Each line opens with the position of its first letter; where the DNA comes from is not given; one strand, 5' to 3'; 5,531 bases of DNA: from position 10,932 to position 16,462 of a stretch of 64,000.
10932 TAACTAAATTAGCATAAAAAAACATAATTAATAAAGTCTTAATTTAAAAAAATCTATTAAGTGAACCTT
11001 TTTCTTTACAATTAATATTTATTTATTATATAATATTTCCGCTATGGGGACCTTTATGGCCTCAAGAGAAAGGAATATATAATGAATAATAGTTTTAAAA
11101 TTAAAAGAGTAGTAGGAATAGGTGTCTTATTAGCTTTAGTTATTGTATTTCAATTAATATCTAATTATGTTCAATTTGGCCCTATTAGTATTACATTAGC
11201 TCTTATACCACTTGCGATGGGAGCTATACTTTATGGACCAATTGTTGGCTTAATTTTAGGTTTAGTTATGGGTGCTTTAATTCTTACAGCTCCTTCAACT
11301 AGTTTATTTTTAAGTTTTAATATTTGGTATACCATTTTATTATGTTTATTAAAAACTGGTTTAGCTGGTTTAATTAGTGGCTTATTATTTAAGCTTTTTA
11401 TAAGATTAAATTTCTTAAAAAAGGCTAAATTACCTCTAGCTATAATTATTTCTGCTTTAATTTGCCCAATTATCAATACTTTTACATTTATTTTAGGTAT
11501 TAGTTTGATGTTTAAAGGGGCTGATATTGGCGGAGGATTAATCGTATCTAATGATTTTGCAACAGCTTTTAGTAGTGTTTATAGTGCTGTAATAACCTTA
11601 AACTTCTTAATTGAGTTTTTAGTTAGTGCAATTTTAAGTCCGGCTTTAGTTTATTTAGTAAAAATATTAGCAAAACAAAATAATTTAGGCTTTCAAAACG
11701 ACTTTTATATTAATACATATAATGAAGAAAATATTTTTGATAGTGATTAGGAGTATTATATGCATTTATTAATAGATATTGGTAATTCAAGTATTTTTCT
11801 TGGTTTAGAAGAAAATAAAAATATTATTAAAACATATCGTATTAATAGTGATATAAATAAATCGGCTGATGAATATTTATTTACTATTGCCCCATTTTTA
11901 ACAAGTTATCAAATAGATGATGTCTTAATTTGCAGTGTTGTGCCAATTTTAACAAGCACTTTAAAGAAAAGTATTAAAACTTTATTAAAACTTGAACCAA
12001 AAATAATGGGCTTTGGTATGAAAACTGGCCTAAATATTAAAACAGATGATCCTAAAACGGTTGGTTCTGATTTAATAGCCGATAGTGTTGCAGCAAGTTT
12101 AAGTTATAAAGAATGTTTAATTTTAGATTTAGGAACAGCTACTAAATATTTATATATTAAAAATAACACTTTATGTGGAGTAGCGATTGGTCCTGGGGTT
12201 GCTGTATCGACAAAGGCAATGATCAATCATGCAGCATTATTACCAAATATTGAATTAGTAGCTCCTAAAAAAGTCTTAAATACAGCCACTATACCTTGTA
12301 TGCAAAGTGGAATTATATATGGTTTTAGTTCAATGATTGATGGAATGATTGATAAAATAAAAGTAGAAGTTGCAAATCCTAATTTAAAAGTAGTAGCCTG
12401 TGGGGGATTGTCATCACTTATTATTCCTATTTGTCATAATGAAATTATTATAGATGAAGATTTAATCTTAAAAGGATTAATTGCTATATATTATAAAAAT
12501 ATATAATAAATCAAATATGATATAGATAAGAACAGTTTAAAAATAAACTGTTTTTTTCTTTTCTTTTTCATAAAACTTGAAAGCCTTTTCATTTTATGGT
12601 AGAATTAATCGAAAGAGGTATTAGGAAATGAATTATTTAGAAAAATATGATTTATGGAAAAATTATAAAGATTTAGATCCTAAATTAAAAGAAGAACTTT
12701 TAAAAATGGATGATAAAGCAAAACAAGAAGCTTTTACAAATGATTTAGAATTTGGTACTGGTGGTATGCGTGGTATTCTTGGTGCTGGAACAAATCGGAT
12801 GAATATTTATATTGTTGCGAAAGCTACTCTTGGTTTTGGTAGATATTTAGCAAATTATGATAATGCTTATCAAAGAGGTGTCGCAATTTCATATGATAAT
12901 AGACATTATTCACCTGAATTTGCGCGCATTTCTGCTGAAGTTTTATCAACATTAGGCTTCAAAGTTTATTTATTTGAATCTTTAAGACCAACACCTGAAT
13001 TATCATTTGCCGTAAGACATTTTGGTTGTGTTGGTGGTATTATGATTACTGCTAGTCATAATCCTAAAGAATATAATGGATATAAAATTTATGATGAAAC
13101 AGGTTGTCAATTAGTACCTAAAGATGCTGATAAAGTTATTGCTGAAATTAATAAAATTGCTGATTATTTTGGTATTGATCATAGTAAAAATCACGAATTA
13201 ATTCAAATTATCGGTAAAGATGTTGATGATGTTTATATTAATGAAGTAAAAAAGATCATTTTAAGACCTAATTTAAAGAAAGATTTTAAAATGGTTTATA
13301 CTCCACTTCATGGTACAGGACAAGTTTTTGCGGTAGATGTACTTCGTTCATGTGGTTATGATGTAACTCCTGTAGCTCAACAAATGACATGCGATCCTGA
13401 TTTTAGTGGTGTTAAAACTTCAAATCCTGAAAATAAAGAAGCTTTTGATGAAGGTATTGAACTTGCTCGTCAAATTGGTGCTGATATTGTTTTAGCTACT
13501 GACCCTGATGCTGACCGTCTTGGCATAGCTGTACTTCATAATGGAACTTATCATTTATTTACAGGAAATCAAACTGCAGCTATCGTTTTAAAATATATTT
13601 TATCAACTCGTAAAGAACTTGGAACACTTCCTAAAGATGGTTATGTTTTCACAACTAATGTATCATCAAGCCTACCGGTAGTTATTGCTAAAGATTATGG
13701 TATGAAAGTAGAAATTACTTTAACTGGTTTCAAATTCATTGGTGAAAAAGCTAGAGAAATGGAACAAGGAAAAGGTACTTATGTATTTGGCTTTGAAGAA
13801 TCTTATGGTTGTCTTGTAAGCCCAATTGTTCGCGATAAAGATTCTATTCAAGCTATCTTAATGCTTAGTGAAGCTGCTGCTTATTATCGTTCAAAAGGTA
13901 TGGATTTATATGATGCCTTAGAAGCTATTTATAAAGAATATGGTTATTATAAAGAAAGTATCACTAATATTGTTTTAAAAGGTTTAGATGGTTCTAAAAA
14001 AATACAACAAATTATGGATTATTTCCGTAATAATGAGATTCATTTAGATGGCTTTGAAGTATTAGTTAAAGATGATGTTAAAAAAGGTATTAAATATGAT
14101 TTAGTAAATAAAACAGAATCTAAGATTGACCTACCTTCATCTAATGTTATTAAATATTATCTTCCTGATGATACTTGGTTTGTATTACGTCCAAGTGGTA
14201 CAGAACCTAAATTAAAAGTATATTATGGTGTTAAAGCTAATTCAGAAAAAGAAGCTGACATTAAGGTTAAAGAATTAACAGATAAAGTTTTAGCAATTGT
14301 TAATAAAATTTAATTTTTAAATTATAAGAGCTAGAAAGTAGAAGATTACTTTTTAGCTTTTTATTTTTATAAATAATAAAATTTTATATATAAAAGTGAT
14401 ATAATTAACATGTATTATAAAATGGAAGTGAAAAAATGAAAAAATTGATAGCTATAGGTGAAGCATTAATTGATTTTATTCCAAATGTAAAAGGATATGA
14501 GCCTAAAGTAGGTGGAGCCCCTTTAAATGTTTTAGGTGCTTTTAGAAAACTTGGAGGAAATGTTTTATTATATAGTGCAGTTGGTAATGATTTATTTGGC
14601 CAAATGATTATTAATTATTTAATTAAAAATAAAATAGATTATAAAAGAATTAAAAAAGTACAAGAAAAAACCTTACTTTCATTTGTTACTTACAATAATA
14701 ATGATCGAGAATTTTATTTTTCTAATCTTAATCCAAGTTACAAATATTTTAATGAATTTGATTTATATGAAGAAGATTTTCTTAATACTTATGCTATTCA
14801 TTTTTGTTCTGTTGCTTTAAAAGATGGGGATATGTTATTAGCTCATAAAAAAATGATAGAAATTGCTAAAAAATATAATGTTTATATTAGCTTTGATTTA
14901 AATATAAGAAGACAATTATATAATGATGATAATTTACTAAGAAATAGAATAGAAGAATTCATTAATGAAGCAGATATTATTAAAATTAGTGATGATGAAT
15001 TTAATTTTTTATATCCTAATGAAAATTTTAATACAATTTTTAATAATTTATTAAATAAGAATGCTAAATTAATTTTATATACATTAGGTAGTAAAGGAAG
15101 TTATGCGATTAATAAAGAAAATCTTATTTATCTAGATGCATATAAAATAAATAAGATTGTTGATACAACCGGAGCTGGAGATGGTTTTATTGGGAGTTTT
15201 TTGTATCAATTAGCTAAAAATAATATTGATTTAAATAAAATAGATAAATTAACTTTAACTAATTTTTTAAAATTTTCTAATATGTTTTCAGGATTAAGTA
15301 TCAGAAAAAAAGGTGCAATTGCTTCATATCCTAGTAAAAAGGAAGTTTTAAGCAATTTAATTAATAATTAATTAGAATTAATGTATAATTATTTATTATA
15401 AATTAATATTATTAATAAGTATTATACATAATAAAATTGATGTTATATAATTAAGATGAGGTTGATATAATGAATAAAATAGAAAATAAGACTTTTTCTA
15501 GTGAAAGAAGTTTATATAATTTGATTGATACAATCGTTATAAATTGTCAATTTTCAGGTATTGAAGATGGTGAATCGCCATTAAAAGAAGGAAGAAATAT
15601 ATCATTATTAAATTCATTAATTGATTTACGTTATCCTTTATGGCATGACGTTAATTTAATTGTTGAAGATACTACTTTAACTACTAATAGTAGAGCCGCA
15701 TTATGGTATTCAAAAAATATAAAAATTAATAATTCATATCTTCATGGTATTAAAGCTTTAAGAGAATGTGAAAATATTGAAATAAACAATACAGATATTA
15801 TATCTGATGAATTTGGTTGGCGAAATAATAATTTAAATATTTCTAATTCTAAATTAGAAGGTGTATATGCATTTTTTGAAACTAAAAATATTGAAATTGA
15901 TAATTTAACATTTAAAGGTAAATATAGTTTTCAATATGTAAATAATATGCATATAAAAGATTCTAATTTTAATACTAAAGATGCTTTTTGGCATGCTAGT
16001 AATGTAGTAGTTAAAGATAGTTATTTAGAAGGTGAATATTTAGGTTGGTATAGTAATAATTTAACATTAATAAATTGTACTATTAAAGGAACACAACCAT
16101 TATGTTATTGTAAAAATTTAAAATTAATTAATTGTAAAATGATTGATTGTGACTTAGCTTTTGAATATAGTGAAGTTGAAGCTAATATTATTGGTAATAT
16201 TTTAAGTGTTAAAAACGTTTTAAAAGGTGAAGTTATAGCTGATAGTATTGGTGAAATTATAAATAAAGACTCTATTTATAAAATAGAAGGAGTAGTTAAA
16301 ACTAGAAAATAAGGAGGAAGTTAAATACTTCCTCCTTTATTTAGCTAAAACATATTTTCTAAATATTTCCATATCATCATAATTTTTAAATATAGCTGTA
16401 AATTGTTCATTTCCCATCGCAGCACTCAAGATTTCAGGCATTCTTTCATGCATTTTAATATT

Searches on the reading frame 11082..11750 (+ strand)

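Call 16: search_protein_families(library=pfam, proteins=[window:11082-11750:+], max_evalue=0.00001)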
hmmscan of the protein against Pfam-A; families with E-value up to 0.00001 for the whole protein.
window:11082-11750:+ (222 aa): 1 family
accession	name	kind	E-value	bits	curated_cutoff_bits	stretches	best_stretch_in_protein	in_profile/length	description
PF12822.12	ECF_trnsprt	-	2e-09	38.1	30.7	1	8-190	1-169/169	ECF transporter, substrate-specific component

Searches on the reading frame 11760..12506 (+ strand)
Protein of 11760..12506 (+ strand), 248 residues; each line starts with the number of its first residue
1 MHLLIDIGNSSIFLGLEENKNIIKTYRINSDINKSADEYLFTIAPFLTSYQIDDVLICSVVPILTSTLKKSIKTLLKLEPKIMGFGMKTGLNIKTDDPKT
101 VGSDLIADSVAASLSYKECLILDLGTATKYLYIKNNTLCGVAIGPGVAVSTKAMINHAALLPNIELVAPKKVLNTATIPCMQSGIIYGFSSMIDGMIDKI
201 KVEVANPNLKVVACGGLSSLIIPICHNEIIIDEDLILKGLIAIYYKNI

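Call 16: search_protein_families(library=pfam, proteins=[window:11760-12506:+], max_evalue=0.00001)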
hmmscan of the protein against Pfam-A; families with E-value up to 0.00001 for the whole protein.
window:11760-12506:+ (248 aa): 1 family
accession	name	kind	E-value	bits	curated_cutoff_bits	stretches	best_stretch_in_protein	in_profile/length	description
PF03309.20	Pan_kinase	-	6.3e-51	173.6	24.7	1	3-198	2-204/205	Type III pantothenate kinase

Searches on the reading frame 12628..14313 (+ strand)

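Call 16: search_protein_families(library=pfam, proteins=[window:12628-14313:+], max_evalue=0.00001)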
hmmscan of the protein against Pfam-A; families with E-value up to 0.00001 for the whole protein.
window:12628-14313:+ (561 aa): 4 families
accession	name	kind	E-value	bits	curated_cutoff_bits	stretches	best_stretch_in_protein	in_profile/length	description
PF02878.22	PGM_PMM_I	-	2.8e-42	144.1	22.5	1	41-179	3-136/138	Phosphoglucomutase/phosphomannomutase, alpha/beta/alpha domain I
PF02879.22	PGM_PMM_II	-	7.5e-26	91.1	29.3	1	202-301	2-99/103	Phosphoglucomutase/phosphomannomutase, alpha/beta/alpha domain II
PF02880.22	PGM_PMM_III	-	7.1e-17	62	20.7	1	313-438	2-115/115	Phosphoglucomutase/phosphomannomutase, alpha/beta/alpha domain III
PF00408.26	PGM_PMM_IV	-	9.3e-07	29.3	23.1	1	512-548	29-64/68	Phosphoglucomutase/phosphomannomutase, C-terminal domain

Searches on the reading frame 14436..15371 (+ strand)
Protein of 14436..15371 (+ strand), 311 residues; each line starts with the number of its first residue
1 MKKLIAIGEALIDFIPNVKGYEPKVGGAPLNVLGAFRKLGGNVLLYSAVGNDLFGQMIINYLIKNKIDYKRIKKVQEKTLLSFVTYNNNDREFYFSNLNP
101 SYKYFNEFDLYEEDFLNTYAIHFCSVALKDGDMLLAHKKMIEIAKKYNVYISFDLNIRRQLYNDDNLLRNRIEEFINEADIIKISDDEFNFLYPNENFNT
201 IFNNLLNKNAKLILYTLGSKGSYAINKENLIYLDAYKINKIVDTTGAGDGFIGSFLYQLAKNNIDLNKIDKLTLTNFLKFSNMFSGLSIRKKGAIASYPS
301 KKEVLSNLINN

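Call 16: search_protein_families(library=pfam, proteins=[window:14436-15371:+], max_evalue=0.00001)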
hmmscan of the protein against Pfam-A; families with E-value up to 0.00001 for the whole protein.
window:14436-15371:+ (311 aa): 1 family
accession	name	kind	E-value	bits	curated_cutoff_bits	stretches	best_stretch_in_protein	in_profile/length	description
PF00294.29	PfkB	-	1.4e-45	156.4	25.8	1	1-300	1-301/302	pfkB family carbohydrate kinase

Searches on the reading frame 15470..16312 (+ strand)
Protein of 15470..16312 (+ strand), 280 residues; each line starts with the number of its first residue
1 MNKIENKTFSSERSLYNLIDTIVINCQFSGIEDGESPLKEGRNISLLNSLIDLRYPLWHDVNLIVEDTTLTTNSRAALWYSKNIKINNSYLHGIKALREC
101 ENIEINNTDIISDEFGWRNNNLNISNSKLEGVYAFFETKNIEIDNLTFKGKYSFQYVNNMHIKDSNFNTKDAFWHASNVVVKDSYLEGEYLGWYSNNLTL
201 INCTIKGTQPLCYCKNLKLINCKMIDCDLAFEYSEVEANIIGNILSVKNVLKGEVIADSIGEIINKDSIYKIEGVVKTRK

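Call 16: search_protein_families(library=pfam, proteins=[window:15470-16312:+], max_evalue=0.00001)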
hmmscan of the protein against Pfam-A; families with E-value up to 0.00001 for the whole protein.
window:15470-16312:+ (280 aa): 1 family
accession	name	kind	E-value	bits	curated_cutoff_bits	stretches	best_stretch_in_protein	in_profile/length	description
PF12541.14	DUF3737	-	3.6e-107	358.1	23.9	1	3-271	2-268/275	Protein of unknown function (DUF3737)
